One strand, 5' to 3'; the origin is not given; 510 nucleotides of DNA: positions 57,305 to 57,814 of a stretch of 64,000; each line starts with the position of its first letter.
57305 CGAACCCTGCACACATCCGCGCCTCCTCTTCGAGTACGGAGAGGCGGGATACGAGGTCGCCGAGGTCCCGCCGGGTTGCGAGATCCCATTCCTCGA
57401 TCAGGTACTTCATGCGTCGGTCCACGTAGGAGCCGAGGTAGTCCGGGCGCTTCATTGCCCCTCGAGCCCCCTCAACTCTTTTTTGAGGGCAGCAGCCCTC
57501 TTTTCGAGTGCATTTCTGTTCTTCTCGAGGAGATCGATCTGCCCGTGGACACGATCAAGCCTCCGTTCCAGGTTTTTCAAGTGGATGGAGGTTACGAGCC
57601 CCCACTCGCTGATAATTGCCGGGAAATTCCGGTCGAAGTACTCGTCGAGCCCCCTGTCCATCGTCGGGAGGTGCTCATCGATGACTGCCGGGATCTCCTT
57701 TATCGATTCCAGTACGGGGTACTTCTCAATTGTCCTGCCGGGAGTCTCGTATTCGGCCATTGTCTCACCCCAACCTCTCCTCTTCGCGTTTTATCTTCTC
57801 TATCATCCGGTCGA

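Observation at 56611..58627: Six-gene, translationally coupled operon of small coiled-coil / TM / zinc-ribbon proteins headed by a stand-alone Cdc48-N-like domain: best candidate for an undescribed system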

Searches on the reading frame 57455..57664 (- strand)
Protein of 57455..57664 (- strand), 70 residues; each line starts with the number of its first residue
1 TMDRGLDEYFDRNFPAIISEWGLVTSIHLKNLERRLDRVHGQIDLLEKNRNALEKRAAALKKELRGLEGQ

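Call 48: search_protein_representatives(alignment_id=A8)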
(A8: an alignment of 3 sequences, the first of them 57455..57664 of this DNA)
Query: 3 sequences, 76 profile positions. Proteins with E-value up to 0.001 (for the whole library): 88; up to 1e-10: 17; up to 1e-30: 0. The best 88 are listed.
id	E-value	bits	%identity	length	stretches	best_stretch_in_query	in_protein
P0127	8.8e-15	70.7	-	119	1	3-73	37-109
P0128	2.1e-14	69.5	-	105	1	3-75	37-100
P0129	2.9e-14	69.1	-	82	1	3-74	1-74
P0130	4.5e-14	68.5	-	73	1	2-72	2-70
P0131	1.7e-13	66.6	-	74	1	2-74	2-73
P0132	8.8e-13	64.3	-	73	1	1-74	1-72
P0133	9.5e-13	64.2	-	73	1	3-74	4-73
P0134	1.1e-12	64.0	-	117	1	2-74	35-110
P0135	6.5e-12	61.5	-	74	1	3-72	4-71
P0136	2.0e-11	60.0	-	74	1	3-73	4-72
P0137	2.1e-11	59.9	-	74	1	1-72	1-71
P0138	2.9e-11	59.4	-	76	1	3-74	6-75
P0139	3.1e-11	59.4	-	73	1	3-73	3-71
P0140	3.4e-11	59.3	-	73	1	2-72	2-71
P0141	4.1e-11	59.0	-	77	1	3-74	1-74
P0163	7.8e-08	48.5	-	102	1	3-71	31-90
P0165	2.3e-07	47.0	-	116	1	4-72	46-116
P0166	5.4e-07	45.8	-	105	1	4-73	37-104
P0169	6.0e-07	45.6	-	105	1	5-74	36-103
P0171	1.2e-06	44.7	-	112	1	6-73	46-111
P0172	1.6e-06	44.3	-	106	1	3-75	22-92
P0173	1.9e-06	44.0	-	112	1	4-74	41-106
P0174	2.3e-06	43.8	-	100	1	4-71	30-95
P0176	2.5e-06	43.7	-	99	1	3-73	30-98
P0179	3.2e-06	43.3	-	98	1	4-71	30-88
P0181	5.5e-06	42.5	-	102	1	4-74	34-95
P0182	7.7e-06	42.1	-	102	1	5-74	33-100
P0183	1.2e-05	41.5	-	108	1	4-70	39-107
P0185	1.4e-05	41.3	-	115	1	6-71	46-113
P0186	1.5e-05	41.1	-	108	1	3-73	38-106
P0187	2.4e-05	40.5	-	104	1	3-71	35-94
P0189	5.8e-05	39.3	-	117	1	3-74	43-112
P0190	6.0e-05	39.2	-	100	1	4-70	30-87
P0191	6.5e-05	39.1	-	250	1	3-75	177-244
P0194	9.5e-05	38.6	-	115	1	4-76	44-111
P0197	1.1e-04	38.4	-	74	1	6-72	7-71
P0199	2.1e-04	37.5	-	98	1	4-70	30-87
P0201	2.9e-04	37.0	-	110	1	3-74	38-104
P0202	3.4e-04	36.8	-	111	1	3-71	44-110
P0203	3.4e-04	36.8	-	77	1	5-73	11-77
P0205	4.8e-04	36.3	-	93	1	3-73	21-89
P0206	5.1e-04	36.2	-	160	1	5-72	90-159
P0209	6.0e-04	36.0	-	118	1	4-74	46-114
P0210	6.1e-04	36.0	-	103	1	4-71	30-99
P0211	6.5e-04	35.9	-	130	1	6-72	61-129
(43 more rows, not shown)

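Call 50: list_cluster_members(proteins=[P0173, P0194, P0201, P0172, P0186, P0189, P0209, P0210, P0206, P0191])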
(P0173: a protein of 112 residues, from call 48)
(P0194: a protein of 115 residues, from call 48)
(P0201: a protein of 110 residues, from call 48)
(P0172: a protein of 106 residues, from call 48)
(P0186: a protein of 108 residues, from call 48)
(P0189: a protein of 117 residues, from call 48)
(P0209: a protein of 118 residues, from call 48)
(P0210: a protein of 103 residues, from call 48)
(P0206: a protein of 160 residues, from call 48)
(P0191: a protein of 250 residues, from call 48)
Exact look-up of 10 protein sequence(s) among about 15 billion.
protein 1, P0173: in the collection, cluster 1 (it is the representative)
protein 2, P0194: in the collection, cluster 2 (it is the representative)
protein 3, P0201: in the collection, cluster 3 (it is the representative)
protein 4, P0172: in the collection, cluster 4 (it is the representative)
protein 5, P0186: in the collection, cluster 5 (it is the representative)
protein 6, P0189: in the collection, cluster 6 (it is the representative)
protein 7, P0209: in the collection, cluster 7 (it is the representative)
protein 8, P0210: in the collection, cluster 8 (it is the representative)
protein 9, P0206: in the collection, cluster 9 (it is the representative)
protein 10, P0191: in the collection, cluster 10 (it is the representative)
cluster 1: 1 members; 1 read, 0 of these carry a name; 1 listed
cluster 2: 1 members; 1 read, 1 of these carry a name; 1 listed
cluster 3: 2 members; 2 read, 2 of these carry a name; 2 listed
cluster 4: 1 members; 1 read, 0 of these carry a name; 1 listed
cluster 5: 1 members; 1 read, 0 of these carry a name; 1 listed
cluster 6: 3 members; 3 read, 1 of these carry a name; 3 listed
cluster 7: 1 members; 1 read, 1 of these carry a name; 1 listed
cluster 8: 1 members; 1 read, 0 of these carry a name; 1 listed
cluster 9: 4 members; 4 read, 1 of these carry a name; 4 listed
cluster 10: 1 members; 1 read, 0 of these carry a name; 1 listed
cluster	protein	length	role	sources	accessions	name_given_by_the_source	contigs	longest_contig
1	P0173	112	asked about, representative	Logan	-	-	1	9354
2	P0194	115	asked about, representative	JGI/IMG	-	hypothetical protein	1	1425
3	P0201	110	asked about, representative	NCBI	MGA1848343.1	MAG: hypothetical protein ACMUHB_03290 [Thermoplasmatota archaeon]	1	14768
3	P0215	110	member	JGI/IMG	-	hypothetical protein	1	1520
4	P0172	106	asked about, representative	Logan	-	-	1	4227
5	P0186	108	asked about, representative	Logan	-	-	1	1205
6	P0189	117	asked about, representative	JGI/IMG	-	hypothetical protein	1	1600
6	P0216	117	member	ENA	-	-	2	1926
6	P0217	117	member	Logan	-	-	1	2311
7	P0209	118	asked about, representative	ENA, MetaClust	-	\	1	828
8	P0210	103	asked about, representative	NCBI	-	-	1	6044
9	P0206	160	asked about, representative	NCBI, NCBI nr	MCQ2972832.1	MAG: hypothetical protein MJ209_06135 [archaeon] | hypothetical protein [archaeon]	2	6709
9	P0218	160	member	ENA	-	-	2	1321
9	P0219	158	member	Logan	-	-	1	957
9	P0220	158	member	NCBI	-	-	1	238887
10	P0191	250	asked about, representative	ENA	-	-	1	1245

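Call 52: find_encoding_contigs(protein=P0201, flank=5000, max_places=2)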
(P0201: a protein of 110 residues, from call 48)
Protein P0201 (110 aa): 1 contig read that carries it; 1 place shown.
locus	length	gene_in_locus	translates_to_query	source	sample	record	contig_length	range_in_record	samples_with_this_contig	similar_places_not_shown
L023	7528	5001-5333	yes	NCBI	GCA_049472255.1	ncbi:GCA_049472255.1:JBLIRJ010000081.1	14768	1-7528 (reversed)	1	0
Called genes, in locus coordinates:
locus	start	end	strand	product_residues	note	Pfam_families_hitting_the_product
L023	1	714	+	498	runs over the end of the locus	PF01266:DAO (faint), PF01593:Amino_oxidase, PF07992:Pyr_redox_2 (faint), PF12831:FAD_oxidored (faint), PF13450:NAD_binding_8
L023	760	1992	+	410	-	PF06695:Sm_multidrug_ex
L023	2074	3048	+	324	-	PF00106:adh_short (weak), PF01073:3Beta_HSD, PF01370:Epimerase, PF02719:Polysacc_synt_2 (weak), PF04321:RmlD_sub_bind, PF16363:GDP_Man_Dehyd, PF07993:NAD_binding_4, PF13460:NAD_binding_10 (weak), +1 more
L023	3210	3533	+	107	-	-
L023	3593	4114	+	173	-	PF01936:NYN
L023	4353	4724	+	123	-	-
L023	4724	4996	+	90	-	-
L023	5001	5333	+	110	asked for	-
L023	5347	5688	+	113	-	-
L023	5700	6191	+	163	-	PF05239:PRC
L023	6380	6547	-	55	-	PF23477:zf_Tbcl_2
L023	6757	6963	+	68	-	-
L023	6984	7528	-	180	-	PF00005:ABC_tran, PF03193:RsgA_GTPase, PF01926:MMR_HSR1 (weak)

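Call 53: find_encoding_contigs(protein=P0220, flank=5000, max_places=2)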
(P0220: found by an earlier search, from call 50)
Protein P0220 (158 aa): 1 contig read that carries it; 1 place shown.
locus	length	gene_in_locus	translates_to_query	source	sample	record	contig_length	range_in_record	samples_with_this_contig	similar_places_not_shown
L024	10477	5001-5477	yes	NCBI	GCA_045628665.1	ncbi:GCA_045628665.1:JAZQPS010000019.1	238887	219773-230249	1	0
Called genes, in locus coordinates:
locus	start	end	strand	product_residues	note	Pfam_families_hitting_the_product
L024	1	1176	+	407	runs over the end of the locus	PF00374:NiFeSe_Hases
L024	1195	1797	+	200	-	PF01750:HycI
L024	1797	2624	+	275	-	PF01058:Oxidored_q6, PF12797:Fer4_2 (faint), PF00037:Fer4 (faint), PF12837:Fer4_6 (faint), PF13237:Fer4_10 (weak), PF12838:Fer4_7 (weak), PF13187:Fer4_9 (weak), PF13484:Fer4_16 (faint)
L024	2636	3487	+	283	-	PF04422:FrhB_FdhB_N, PF04432:FrhB_FdhB_C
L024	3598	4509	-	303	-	PF00557:Peptidase_M24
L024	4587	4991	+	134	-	-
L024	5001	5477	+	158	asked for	-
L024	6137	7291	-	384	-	PF00226:DnaJ, PF01556:DnaJ_C, PF27659:CHP02642 (faint), PF00684:DnaJ_CXXCXGXG, PF15777:Anti-TRAP (faint), PF27439:DnaJ_C_2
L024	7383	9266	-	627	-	PF00012:HSP70, PF06723:MreB_Mbl, PF00012:HSP70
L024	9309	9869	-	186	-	PF01025:GrpE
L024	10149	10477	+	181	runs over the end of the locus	PF01022:HTH_5, PF12840:HTH_20 (weak), PF21476:PF0610-like_N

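Call 56: list_cluster_members(proteins=[P0165, P0183, P0185, P0211, P0169, P0171, P0202, P0205, P0203, P0197])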
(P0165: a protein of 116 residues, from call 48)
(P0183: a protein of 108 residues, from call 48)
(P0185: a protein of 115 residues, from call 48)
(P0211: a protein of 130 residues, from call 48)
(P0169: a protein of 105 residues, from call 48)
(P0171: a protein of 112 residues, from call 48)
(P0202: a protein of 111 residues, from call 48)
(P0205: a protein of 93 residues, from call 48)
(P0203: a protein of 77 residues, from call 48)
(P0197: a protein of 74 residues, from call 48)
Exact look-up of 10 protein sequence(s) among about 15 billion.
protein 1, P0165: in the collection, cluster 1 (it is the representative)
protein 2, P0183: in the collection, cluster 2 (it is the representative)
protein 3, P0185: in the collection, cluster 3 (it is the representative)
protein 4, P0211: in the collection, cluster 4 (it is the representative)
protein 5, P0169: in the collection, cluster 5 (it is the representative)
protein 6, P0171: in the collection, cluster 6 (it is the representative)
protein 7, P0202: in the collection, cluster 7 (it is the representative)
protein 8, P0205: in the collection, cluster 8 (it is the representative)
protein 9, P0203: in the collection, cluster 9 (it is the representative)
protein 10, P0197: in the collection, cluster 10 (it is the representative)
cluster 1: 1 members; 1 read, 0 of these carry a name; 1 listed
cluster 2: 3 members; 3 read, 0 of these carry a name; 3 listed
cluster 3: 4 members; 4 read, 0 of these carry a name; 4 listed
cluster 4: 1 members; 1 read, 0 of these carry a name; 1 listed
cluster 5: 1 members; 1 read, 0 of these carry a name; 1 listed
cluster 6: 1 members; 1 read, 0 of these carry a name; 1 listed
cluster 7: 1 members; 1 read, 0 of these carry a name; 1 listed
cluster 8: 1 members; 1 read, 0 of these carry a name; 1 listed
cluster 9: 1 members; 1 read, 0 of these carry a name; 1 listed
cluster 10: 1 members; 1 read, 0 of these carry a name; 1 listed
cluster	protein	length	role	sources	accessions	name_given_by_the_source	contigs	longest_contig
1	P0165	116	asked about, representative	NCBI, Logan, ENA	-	-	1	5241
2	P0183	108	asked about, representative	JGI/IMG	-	-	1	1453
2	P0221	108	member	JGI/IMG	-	-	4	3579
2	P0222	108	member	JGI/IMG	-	-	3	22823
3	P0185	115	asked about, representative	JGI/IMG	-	-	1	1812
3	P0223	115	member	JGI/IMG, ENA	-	-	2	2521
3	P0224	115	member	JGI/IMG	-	-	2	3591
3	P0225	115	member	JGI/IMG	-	-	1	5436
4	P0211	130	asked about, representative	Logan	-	-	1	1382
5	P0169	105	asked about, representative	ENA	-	-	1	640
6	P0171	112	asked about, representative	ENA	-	-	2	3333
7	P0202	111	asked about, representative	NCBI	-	-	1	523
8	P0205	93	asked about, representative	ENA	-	-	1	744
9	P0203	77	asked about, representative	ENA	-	-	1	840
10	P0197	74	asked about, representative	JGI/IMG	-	-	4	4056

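Call 57: find_encoding_contigs(protein=P0222, flank=5000, max_places=1)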
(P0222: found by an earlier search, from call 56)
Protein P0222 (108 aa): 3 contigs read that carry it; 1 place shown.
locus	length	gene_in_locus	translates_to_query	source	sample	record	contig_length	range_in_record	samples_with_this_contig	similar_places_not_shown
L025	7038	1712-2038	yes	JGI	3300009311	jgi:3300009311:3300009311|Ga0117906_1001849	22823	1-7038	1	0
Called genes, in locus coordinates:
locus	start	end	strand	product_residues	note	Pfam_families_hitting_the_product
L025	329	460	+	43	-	-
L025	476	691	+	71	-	-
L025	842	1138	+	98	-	-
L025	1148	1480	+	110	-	-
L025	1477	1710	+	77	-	-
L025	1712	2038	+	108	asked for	-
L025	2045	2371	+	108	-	PF14445:Prok-RING_2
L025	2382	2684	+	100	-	-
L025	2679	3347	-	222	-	PF02441:Flavoprotein, PF12838:Fer4_7 (faint)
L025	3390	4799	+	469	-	PF01368:DHH, PF21763:DHH_CID, PF02272:DHHA1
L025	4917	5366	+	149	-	PF08069:Ribosomal_S13_N, PF00312:Ribosomal_S15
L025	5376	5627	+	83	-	PF15919:HicB_lk_antitox, PF21748:UPF0150 (weak)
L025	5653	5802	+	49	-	PF21748:UPF0150 (weak)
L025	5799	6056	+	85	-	-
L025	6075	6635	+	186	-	PF01015:Ribosomal_S3Ae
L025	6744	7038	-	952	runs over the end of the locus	PF05048:NosD, PF13229:Beta_helix, PF05048:NosD, PF13229:Beta_helix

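Call 58: find_encoding_contigs(protein=P0173, flank=5000, max_places=1)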
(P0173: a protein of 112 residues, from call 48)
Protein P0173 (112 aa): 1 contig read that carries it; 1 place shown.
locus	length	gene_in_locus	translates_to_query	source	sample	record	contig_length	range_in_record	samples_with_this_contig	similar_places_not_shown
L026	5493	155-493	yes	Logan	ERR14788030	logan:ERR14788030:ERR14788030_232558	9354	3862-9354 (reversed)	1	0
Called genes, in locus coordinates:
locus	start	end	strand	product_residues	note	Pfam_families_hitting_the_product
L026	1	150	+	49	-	?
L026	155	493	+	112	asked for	-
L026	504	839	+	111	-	-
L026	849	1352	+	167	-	PF05239:PRC (weak)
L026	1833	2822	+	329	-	PF08448:PAS_4 (weak), PF12860:PAS_7 (faint), PF13188:PAS_8 (faint), PF13426:PAS_9 (faint), PF24820:Diguanyl_cycl_sensor (faint), PF00989:PAS, PF08448:PAS_4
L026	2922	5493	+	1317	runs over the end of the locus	PF01839:FG-GAP (faint), PF13570:Beta-prop_ACSF4, PF13360:PQQ_2 (weak), PF13517:FG-GAP_3 (weak), PF25292:Beta-prop_CGLA (weak), PF23619:Ig_VWA7 (faint), PF10633:NPCBM_assoc (faint), PF07705:CARDB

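Call 59: find_encoding_contigs(protein=P0210, flank=5000, max_places=1)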
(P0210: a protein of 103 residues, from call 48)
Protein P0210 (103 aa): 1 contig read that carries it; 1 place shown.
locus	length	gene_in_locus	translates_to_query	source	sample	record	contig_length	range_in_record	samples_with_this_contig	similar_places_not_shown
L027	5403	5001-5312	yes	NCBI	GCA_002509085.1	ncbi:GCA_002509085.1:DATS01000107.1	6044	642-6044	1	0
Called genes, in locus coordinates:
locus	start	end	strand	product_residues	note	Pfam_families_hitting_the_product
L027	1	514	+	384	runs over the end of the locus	?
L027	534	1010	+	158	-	PF01750:HycI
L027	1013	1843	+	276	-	PF12797:Fer4_2 (faint), PF01058:Oxidored_q6, PF12837:Fer4_6 (faint), PF00037:Fer4 (weak), PF13237:Fer4_10 (weak), PF14697:Fer4_21 (weak), PF12838:Fer4_7 (weak), PF13187:Fer4_9 (weak)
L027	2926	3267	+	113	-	PF12895:ANAPC3 (faint), PF13424:TPR_12, PF07719:TPR_2 (faint), PF08631:SPO22 (weak)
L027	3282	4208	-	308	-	PF00557:Peptidase_M24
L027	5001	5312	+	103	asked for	-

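Call 62: find_encoding_contigs(protein=P0172, flank=5000, max_places=1)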
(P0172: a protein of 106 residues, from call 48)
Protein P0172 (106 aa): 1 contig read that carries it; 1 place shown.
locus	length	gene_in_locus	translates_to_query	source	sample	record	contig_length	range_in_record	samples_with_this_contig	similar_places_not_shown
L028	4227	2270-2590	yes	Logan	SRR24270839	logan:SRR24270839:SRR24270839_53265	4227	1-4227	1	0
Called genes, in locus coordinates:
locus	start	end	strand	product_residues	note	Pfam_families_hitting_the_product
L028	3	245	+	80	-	?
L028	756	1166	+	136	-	PF02359:CDC48_N (faint), PF04014:MazE_antitoxin (faint)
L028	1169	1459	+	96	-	-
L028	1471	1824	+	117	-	-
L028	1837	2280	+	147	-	-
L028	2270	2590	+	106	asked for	-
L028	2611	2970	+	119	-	-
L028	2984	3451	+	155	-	PF05239:PRC (faint)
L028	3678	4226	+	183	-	?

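Call 65: search_protein_families(library=pfam, proteins=[L028:2611-2970:+, L028:2984-3451:+, L023:5700-6191:+, L026:849-1352:+, L028:756-1166:+, L023:4353-4724:+, L025:2382-2684:+, L025:2045-2371:+], max_evalue=0.1)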
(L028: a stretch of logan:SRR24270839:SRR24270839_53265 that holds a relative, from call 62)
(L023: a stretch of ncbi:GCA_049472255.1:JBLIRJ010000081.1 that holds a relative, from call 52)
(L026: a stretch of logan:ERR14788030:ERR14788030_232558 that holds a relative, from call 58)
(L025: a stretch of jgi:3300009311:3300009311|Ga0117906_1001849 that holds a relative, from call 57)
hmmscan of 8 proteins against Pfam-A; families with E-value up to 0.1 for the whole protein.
L028:2611-2970:+ (119 aa): 7 families
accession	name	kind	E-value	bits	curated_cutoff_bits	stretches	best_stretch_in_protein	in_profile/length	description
PF13240.11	Zn_Ribbon_1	-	0.00039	20.5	25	1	88-100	8-20/23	zinc-ribbon domain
PF13248.11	Zn_ribbon_3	-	0.0029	17.4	27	0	106-115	2-11/26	zinc-ribbon domain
PF13597.11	NRDD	-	0.0083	15.3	26.2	1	93-117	508-533/562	Anaerobic ribonucleoside-triphosphate reductase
PF12773.13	DZR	-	0.0096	16.5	27.3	1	89-114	8-32/45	Double zinc ribbon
PF07678.20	TED_complement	-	0.037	13.5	22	1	6-49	187-230/312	A-macroglobulin TED domain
PF13875.12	DUF4202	-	0.068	13.4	35.1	0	41-79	137-175/183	Domain of unknown function (DUF4202)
PF15581.11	Imm58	-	0.073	13.6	25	1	23-67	34-78/109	Immunity protein 58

L028:2984-3451:+ (155 aa): 1 family
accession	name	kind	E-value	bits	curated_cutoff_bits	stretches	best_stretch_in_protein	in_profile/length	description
PF05239.21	PRC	-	1.2e-06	28.9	21.2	1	3-59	6-63/78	PRC-barrel domain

L023:5700-6191:+ (163 aa): 2 families
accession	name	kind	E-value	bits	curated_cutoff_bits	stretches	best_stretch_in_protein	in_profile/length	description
PF05239.21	PRC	-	1e-09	38.7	21.2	1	6-69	9-73/78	PRC-barrel domain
PF18525.6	Cas9_C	-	0.0054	17.4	25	0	14-67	11-64/108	Cas9 C-terminal domain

L026:849-1352:+ (167 aa): 3 families
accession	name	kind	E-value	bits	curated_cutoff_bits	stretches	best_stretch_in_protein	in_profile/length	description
PF05239.21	PRC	-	1e-11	45.1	21.2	2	3-67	6-73/78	PRC-barrel domain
PF00403.32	HMA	-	0.065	14.1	24.8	0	46-80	21-58/62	Heavy-metal-associated domain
PF25216.1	Volactin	-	0.089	12.7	35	0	52-139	212-302/321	Volactin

L028:756-1166:+ (136 aa): 4 families
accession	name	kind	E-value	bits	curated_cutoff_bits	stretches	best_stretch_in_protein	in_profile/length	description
PF02359.24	CDC48_N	-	2.7e-06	27.9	35.1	1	57-90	6-38/85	Cell division protein 48 (CDC48), N-terminal domain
PF04014.23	MazE_antitoxin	-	1.1e-05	25.7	24.7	1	20-62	3-46/48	Antidote-toxin recognition MazE, bacterial antitoxin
PF03152.21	UFD1_N1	-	0.029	14.4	29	0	17-90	15-92/97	Ubiquitin fusion degradation protein UFD1, N-terminal subdomain 1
PF01568.27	Molydop_binding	-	0.045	14.2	26.8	1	19-77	25-82/110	Molydopterin dinucleotide binding domain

L023:4353-4724:+ (123 aa): 2 families
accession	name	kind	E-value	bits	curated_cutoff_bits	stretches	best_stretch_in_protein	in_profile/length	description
PF02359.24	CDC48_N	-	0.0012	19.4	35.1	0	13-62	2-50/85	Cell division protein 48 (CDC48), N-terminal domain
PF12887.12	SICA_alpha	-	0.03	14.6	23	1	94-121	27-54/185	SICA extracellular alpha domain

L025:2382-2684:+ (100 aa): 0 families

L025:2045-2371:+ (108 aa): 2 families
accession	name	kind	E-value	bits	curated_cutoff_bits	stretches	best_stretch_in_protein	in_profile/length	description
PF14445.12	Prok-RING_2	-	1.9e-14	54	22.4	1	49-103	1-54/56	Prokaryotic RING finger family 2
PF24485.1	zf-C2H2_DHX34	-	0.0045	17.4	27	1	56-69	2-15/25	DHX34-like, C2H2-type zinc finger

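Call 67: list_cluster_members(proteins=[P0163, P0174, P0190, P0166, P0176, P0179, P0181, P0182, P0187, P0199])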
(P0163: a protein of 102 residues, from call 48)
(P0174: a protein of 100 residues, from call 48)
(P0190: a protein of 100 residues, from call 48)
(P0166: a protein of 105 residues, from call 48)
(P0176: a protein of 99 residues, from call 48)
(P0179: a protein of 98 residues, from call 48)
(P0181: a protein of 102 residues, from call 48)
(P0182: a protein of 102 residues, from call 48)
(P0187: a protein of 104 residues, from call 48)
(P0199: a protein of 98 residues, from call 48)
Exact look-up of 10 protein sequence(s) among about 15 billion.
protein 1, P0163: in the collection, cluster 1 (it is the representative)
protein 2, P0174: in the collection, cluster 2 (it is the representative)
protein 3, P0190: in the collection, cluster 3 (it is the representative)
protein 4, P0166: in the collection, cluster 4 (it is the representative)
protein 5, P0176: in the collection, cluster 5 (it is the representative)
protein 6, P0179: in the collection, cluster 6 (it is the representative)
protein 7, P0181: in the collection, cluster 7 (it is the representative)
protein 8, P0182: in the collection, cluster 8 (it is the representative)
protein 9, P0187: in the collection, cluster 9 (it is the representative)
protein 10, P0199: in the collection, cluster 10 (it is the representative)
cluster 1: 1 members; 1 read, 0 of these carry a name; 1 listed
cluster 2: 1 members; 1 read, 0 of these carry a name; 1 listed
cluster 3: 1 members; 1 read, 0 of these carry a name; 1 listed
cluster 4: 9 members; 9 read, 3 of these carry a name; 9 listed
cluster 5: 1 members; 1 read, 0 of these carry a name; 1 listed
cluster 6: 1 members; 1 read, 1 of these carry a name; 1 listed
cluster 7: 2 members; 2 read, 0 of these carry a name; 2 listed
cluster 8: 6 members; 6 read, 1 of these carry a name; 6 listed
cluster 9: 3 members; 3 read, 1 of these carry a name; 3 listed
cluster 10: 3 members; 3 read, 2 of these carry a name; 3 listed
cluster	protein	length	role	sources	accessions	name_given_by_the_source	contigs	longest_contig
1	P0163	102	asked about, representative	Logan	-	-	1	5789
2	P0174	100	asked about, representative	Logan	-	-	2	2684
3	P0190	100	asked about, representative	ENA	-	-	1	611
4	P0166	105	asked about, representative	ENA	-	-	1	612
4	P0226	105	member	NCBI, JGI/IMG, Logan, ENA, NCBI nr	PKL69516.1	MAG: hypothetical protein CVV30_08150 [Methanomicrobiales archaeon ... | predicted nuclease of restriction endonuclease-like RecB superfamily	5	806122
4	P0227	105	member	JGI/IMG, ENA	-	predicted nuclease of restriction endonuclease-like RecB superfamily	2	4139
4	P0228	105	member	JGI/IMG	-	hypothetical protein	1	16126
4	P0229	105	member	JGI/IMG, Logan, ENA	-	-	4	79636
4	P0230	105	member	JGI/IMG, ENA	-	-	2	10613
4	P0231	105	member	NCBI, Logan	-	-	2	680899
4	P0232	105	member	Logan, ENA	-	-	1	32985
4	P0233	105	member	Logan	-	-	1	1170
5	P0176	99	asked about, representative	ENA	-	-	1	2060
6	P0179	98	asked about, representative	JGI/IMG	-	hypothetical protein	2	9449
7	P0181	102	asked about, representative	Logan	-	-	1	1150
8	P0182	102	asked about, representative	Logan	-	-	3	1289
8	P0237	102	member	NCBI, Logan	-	-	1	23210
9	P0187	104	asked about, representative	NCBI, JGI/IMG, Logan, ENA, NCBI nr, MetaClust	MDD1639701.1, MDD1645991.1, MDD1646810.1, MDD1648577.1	MAG: hypothetical protein LUQ42_04765 [Methanomicrobiales archaeon] | hypothetical protein | hypothetical protein [Methanomicrobiales archaeon]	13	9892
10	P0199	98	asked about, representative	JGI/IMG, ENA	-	predicted nuclease with TOPRIM domain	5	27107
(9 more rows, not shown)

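Call 68: find_encoding_contigs(protein=P0237, flank=4000, max_places=1)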
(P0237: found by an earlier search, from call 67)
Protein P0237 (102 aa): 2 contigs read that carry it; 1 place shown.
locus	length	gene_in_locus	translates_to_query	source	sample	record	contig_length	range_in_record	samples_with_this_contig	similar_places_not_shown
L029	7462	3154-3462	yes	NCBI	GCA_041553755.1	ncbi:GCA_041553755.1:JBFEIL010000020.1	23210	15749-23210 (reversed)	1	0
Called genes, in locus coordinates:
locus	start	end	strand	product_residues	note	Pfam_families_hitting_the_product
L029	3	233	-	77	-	?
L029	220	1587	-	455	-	PF00515:TPR_1 (faint), PF07719:TPR_2 (faint), PF13176:TPR_7 (faint), PF13181:TPR_8 (faint), PF13424:TPR_12 (weak), PF13432:TPR_16 (faint), PF13374:TPR_10 (faint), PF13424:TPR_12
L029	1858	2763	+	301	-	PF01442:Apolipoprotein (weak), PF02080:TrkA_C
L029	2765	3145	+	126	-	-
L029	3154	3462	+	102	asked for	-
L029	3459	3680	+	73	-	-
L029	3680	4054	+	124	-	-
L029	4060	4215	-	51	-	-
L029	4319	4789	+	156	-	-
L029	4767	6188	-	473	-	PF02629:CoA_binding, PF13380:CoA_binding_2, PF13607:Succ_CoA_lig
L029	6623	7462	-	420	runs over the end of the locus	-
